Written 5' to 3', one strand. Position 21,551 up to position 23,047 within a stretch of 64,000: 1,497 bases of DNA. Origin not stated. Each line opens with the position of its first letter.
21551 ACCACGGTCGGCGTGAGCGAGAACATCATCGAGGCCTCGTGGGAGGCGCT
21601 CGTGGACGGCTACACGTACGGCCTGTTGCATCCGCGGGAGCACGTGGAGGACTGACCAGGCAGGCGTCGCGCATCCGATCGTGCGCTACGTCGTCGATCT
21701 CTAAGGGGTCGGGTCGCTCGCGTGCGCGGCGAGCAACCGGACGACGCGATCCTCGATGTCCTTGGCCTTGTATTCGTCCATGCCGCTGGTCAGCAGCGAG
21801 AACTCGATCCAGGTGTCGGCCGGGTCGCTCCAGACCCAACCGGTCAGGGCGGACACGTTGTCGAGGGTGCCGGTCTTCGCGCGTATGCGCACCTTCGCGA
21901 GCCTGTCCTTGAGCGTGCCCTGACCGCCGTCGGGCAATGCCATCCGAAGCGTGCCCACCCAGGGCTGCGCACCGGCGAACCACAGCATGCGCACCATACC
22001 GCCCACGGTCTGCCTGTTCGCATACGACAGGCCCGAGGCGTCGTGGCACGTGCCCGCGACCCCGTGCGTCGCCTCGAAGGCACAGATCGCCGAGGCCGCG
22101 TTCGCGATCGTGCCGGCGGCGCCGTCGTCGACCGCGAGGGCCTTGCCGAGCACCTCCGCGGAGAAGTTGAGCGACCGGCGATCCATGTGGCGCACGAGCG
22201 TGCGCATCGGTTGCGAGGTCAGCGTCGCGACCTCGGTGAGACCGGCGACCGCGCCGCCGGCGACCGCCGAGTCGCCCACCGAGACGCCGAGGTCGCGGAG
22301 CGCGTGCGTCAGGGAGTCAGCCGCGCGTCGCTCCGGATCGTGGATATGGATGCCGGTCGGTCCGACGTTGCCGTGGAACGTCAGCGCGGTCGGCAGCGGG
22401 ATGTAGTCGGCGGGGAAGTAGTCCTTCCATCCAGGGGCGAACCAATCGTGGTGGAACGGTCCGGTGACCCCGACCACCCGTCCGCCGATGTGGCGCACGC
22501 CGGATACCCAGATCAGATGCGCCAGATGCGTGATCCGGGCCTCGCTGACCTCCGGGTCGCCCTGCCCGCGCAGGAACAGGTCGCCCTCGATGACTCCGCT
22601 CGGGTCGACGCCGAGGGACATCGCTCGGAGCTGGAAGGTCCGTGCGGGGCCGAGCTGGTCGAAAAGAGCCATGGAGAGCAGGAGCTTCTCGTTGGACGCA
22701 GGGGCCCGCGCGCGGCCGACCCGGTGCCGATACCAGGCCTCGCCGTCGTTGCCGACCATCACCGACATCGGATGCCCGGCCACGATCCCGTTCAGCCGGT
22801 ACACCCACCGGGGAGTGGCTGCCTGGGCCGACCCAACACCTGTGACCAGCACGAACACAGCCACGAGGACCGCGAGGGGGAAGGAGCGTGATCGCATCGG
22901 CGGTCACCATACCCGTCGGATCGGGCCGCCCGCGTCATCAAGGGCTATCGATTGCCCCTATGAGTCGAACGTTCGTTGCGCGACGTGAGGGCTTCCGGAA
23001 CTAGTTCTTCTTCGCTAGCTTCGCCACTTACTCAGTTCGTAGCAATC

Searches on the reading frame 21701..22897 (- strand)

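Call 4: search_protein_families(library=ncbifam, proteins=[window:21701-22897:-])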
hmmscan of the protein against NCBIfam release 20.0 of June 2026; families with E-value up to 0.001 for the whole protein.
window:21701-22897:- (398 aa): 2 families
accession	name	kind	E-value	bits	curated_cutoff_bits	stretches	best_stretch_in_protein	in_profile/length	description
TIGR00666.1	PBP4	equivalog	1.3e-32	113.1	107.8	2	172-356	188-382/397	D-alanyl-D-alanine carboxypeptidase/D-alanyl-D-alanine endopeptidase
NF008322.0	PRK11113.1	equivalog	1e-16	60.5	527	2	184-359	247-435/477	serine-type D-Ala-D-Ala carboxypeptidase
